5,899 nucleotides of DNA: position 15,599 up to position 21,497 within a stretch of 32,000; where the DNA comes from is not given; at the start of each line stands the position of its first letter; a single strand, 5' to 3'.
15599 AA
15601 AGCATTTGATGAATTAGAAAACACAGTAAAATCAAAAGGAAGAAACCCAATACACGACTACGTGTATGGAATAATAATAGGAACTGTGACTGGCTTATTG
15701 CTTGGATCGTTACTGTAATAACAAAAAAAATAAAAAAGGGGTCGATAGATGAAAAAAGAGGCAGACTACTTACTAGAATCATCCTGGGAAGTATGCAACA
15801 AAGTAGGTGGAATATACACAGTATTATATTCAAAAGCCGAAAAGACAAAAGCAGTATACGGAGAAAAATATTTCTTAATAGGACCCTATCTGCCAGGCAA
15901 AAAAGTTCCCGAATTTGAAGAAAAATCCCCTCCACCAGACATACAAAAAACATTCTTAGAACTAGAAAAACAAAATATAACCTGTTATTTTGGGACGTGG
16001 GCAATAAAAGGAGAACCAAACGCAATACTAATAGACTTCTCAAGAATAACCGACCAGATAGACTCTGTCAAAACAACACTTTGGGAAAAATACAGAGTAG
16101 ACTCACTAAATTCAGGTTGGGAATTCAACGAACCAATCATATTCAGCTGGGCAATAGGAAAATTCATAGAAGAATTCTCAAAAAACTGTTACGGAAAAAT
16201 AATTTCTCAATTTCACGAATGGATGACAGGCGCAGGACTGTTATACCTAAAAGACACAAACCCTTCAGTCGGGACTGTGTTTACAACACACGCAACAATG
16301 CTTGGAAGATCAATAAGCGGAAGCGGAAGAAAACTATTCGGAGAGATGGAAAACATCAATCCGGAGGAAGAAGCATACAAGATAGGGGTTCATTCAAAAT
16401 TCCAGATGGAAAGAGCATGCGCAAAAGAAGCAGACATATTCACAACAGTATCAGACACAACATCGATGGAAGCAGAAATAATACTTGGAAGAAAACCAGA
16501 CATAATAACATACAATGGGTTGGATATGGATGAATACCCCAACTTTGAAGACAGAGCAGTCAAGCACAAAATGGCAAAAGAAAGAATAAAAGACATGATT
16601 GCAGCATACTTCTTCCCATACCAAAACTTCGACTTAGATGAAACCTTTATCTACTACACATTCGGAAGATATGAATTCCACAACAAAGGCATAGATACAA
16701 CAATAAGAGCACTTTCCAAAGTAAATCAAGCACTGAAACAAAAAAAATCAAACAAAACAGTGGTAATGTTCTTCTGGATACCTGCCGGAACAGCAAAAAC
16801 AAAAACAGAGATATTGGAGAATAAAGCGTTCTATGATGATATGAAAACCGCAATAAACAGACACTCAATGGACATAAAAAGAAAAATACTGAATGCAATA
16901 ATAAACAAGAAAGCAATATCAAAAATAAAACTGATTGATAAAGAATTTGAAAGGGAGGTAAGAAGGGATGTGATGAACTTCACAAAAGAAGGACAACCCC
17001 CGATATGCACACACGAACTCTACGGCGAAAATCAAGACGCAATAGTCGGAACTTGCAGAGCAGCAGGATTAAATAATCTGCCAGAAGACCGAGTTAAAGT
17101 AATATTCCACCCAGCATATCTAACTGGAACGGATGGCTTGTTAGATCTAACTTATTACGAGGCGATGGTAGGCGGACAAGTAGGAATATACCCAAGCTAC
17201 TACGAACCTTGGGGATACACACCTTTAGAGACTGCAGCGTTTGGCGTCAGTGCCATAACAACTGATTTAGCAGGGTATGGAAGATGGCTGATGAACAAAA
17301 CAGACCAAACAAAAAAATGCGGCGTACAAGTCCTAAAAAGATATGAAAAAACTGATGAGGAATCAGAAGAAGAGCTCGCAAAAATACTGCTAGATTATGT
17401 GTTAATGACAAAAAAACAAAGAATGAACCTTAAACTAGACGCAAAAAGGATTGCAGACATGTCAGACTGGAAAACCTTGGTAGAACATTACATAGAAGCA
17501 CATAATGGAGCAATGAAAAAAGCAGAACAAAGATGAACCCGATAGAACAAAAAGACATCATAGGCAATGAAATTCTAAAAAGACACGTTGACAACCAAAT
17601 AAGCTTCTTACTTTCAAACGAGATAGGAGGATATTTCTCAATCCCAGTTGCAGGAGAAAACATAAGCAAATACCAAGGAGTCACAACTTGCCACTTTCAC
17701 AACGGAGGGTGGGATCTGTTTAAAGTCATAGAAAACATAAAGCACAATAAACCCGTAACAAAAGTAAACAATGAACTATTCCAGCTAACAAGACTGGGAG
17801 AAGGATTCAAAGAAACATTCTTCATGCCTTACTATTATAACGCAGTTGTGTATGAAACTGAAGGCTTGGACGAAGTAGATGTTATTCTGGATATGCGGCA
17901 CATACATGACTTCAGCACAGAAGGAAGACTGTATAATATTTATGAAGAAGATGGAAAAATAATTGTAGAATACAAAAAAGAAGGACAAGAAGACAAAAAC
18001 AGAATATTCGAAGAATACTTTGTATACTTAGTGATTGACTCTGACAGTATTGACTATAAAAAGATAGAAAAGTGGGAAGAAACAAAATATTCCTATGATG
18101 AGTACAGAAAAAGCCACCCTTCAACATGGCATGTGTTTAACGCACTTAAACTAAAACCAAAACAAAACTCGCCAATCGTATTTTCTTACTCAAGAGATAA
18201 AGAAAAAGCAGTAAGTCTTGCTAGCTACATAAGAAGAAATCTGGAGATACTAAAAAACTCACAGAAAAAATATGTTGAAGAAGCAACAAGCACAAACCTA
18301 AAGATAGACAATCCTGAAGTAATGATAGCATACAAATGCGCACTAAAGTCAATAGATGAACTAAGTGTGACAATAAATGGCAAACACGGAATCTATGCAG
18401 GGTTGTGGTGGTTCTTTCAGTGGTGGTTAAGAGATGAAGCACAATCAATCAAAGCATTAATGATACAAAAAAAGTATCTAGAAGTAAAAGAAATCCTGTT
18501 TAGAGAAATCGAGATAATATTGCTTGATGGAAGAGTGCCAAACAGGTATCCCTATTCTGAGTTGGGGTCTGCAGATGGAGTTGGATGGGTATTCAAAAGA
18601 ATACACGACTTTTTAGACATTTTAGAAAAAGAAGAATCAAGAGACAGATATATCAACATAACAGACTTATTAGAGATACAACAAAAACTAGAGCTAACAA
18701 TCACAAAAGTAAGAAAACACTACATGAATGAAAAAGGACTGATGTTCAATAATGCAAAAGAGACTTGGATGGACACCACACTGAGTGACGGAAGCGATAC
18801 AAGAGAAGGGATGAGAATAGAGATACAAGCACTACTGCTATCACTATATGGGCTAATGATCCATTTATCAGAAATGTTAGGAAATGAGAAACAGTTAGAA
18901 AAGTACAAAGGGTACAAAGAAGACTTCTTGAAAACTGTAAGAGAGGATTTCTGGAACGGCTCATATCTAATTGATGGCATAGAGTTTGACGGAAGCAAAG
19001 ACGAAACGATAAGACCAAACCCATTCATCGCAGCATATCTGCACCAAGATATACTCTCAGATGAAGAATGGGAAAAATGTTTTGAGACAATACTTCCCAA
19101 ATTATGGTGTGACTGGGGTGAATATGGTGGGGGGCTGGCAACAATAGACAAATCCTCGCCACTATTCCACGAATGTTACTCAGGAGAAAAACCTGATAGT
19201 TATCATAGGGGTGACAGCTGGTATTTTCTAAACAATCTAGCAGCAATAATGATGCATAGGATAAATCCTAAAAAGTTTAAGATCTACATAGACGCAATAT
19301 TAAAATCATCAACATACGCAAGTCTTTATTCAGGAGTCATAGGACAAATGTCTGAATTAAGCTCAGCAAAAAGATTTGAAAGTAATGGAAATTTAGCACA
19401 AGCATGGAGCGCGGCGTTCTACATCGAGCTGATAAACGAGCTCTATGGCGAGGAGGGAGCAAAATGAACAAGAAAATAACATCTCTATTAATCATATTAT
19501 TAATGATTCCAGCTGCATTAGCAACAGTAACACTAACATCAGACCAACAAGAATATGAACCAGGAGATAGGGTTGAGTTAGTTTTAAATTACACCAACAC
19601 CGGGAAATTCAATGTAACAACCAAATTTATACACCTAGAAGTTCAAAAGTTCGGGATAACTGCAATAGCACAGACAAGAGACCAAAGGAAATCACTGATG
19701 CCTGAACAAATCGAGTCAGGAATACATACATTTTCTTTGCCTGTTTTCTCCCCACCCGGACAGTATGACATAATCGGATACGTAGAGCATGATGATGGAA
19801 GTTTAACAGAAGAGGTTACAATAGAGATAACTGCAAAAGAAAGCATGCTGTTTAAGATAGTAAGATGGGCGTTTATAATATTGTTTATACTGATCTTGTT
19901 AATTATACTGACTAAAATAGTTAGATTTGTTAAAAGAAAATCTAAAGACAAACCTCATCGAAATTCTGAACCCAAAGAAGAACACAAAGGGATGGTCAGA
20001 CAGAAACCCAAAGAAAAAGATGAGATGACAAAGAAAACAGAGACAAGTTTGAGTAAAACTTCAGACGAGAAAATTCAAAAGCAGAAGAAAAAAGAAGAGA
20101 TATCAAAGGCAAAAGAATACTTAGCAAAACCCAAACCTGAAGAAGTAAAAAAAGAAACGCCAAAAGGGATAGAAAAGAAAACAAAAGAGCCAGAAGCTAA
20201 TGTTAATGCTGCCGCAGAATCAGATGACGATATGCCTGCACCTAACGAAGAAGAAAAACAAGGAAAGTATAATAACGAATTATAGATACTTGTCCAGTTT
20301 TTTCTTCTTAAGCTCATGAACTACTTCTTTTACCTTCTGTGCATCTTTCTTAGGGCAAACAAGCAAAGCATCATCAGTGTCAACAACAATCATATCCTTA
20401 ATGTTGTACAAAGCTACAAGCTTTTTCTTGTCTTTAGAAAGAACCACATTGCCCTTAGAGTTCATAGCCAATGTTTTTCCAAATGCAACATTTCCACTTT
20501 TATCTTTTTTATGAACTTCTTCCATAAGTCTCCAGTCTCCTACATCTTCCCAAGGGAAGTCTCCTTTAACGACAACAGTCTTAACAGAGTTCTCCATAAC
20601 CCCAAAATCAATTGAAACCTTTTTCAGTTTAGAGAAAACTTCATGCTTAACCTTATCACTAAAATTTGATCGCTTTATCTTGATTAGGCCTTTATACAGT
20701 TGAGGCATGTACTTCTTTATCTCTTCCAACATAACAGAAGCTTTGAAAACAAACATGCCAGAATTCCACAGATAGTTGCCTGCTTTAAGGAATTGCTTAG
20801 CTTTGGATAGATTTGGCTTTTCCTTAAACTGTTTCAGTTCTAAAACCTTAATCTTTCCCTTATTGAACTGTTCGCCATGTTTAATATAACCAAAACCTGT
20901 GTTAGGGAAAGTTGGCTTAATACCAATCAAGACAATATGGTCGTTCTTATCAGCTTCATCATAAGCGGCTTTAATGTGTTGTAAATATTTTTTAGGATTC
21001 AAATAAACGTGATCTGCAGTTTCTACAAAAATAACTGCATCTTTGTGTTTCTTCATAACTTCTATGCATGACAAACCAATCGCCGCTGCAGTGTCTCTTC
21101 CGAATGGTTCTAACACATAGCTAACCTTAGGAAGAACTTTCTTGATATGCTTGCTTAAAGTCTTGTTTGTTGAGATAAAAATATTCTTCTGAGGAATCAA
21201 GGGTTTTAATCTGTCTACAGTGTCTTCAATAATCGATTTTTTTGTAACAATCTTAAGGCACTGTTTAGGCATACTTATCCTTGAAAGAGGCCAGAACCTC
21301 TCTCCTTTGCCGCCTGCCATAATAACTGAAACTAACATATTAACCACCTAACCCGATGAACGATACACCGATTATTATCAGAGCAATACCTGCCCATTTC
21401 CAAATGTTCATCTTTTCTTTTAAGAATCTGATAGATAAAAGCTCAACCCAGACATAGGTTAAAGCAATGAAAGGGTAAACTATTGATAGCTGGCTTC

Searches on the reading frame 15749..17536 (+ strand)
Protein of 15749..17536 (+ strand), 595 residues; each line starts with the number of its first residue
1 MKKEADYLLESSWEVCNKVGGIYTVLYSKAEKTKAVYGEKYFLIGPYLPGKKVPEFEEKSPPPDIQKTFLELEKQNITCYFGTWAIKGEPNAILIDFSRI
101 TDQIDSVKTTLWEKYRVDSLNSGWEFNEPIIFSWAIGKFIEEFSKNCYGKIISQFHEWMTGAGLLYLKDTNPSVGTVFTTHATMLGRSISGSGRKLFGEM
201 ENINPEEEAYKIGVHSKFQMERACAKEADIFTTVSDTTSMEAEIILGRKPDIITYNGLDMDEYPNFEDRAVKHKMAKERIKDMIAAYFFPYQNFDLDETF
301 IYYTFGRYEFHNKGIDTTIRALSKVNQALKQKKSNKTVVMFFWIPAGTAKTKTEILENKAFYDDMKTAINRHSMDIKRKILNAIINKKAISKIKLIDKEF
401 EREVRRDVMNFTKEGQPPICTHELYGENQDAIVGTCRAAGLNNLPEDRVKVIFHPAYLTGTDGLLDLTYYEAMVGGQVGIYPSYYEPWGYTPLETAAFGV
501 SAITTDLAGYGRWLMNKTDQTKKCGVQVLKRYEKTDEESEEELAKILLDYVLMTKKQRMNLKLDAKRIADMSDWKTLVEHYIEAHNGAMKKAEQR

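Call 3: search_protein_families(library=pfam, proteins=[window:15749-17536:+], max_evalue=1)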
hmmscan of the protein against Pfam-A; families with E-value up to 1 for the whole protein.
window:15749-17536:+ (595 aa): 5 families
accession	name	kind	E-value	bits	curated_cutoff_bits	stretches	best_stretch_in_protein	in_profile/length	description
PF05693.19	Glycogen_syn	-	1.4e-153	513.3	27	1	10-592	1-586/639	Glycogen synthase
PF08323.17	Glyco_transf_5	-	1.1e-08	35.5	22.7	1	129-241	111-223/239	Starch synthase catalytic domain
PF00534.26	Glycos_transf_1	-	2.7e-05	24.2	26.4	1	480-512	97-129/172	Glycosyl transferases group 1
PF13692.12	Glyco_trans_1_4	-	0.00055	20.7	27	1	472-511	73-112/142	Glycosyl transferases group 1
PF20706.3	GT4-conflict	-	0.0011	18.4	26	1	476-550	282-358/385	Family 4 Glycosyltransferase in conflict systems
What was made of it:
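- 15749..17536 (+): GT3 (eukaryote-type) glycogen synthase; a downstream neighbour here but not a conserved one. PF05693, E 1e-153 (call 3).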

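Call 6: search_protein_families(library=ncbifam, proteins=[window:15749-17536:+], max_evalue=0.1)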
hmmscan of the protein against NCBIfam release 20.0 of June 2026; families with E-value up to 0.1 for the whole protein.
window:15749-17536:+ (595 aa): 7 families
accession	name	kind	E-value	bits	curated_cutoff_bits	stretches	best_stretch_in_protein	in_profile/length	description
TIGR02095.1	glgA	subfamily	2.9e-06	26.2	328.45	1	131-325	114-319/477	glycogen/starch synthase, ADP-glucose type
TIGR04157.1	glyco_rSAM_CFB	subfamily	5.1e-06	25.7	400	1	477-562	302-382/406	TIGR04157 family glycosyltransferase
NF001899.0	PRK00654.1-2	equivalog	0.00011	20.8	459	1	152-241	133-219/478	glycogen synthase GlgA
TIGR02149.1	glgA_Coryne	subfamily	0.00066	18.9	302.4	1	474-583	282-385/391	glycogen synthase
NF038255.1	exopoly_VpsD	equivalog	0.018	13.9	300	1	476-553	283-354/381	VpsD family glycosyltransferase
NF001900.0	PRK00654.1-3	equivalog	0.028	12.8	509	0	140-284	112-254/481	glycogen synthase GlgA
NF010699.0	PRK14099.1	equivalog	0.052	12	762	0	475-584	369-475/485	glycogen synthase GlgA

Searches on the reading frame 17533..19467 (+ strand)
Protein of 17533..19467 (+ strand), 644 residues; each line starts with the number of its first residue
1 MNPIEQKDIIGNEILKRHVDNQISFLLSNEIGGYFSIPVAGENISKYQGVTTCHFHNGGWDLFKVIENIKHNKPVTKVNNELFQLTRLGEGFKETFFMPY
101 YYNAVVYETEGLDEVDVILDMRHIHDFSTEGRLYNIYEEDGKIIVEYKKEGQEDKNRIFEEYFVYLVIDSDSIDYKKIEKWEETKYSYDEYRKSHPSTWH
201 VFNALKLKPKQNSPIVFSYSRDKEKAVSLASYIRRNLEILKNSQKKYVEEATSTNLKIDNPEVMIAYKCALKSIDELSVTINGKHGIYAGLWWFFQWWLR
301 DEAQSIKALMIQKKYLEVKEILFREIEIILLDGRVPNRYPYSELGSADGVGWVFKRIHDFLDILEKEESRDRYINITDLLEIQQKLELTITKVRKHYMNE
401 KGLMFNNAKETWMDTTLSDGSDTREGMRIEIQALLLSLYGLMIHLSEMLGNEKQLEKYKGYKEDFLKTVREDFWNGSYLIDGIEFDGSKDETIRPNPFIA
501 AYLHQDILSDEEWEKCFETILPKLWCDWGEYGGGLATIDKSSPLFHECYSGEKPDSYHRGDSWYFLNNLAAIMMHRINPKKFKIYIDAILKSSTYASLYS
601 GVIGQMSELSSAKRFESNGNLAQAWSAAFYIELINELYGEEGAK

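Call 3: search_protein_families(library=pfam, proteins=[window:17533-19467:+], max_evalue=1)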
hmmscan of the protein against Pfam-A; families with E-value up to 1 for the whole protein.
window:17533-19467:+ (644 aa): 2 families
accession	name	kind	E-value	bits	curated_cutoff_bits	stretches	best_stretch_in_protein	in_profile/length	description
PF06202.20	GDE_C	-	4.2e-31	108.6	21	1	284-629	15-364/367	Amylo-alpha-1,6-glucosidase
PF22422.2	MGH1-like_GH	-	0.025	14.6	27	1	411-577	158-311/356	Mannosylglycerate hydrolase MGH1-like glycoside hydrolase domain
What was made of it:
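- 17533..19467 (+): GDE_C amylo-alpha-1,6-glucosidase-like debranching enzyme, last gene of the coupled block. PF06202, E 4e-31 (call 3).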

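Call 6: search_protein_families(library=ncbifam, proteins=[window:17533-19467:+], max_evalue=0.1)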
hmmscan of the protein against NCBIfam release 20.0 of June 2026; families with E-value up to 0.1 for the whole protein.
window:17533-19467:+ (644 aa): 0 families

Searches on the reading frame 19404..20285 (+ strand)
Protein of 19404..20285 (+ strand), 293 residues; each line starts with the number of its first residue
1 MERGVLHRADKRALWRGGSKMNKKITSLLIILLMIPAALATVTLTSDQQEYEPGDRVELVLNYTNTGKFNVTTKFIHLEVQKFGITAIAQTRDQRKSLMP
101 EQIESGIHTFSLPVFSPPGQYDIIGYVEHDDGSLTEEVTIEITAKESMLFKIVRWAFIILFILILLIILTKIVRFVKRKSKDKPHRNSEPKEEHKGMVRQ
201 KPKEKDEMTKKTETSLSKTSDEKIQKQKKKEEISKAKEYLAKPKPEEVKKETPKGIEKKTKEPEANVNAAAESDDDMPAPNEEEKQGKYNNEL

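Call 3: search_protein_families(library=pfam, proteins=[window:19404-20285:+], max_evalue=1)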
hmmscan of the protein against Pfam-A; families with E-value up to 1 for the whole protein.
window:19404-20285:+ (293 aa): 23 families
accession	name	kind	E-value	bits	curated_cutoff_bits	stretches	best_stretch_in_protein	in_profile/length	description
PF22251.1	PFF1_TM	-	0.00023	21.2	32.3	1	155-290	98-230/300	Vacuolar membrane protease, transmembrane domain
PF16118.10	DUF4834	-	0.0004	21.7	27.8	1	157-230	6-83/99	Domain of unknown function (DUF4834)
PF10323.15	7TM_GPCR_Srv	-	0.0014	18.5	21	1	131-194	143-196/283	Serpentine type 7TM GPCR chemoreceptor Srv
PF24871.1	Piezo_TM1-24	-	0.013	14.4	28.8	1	157-244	291-377/682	Piezo TM1-24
PF13965.12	SID-1_RNA_chan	-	0.022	13.8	28.7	1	137-241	101-196/594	dsRNA-gated channel SID-1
PF02535.28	Zip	-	0.023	14.3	35.1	1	153-248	75-164/323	ZIP Zinc transporter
PF07703.20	A2M_BRD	-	0.036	14.8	22.7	1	43-114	2-62/140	Alpha-2-macroglobulin bait region domain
PF24800.1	DUF7702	-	0.037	13.7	27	1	123-175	124-176/244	Domain of unknown function (DUF7702)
PF04145.20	Ctr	-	0.048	14.6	25.3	1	157-234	26-88/151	Ctr copper transporter family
PF08391.16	Ly49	-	0.059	14.3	31.5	1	151-240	5-94/119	Ly49-like protein, N-terminal region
PF19745.5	FUT8_N_cat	-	0.059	12.6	27.6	1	152-244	8-102/499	Alpha-(1,6)-fucosyltransferase N- and catalytic domains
PF13567.11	DUF4131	-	0.089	12.9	31.6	0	151-209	26-84/165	Domain of unknown function (DUF4131)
PF09911.14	DUF2140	-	0.097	12.6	34.3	1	154-223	4-71/187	Uncharacterized protein conserved in bacteria (DUF2140)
PF15106.11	TMEM156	-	0.13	12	27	1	140-187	163-212/226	TMEM156 protein family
PF00335.26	Tetraspanin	-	0.15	12.2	32.1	1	157-234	80-135/225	Tetraspanin family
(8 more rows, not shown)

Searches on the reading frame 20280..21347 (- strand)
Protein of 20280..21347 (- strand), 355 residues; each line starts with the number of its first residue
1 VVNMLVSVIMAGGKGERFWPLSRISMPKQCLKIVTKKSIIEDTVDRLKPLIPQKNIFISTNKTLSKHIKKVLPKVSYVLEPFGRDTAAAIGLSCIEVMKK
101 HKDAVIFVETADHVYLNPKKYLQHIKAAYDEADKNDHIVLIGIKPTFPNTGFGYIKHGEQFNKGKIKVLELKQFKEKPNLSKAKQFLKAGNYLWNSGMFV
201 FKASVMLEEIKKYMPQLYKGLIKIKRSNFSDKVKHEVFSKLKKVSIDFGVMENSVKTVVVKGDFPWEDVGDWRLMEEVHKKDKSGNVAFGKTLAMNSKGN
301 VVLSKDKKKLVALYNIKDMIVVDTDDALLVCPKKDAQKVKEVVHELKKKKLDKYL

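Call 22: search_protein_families(library=pfam, proteins=[window:20280-21347:-], max_evalue=0.001)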
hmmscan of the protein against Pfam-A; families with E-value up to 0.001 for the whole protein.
window:20280-21347:- (355 aa): 3 families
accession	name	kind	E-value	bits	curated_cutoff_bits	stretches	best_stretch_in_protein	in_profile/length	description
PF00483.29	NTP_transferase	-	5.3e-40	138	21.2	1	7-283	2-243/245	Nucleotidyl transferase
PF22640.1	ManC_GMP_beta-helix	-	2.9e-16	59.6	27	1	291-346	2-55/55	MannoseP isomerase/GMP-like beta-helix domain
PF12804.13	NTP_transf_3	-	1.6e-06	28.9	27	1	8-130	2-113/160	MobA-like NTP transferase domain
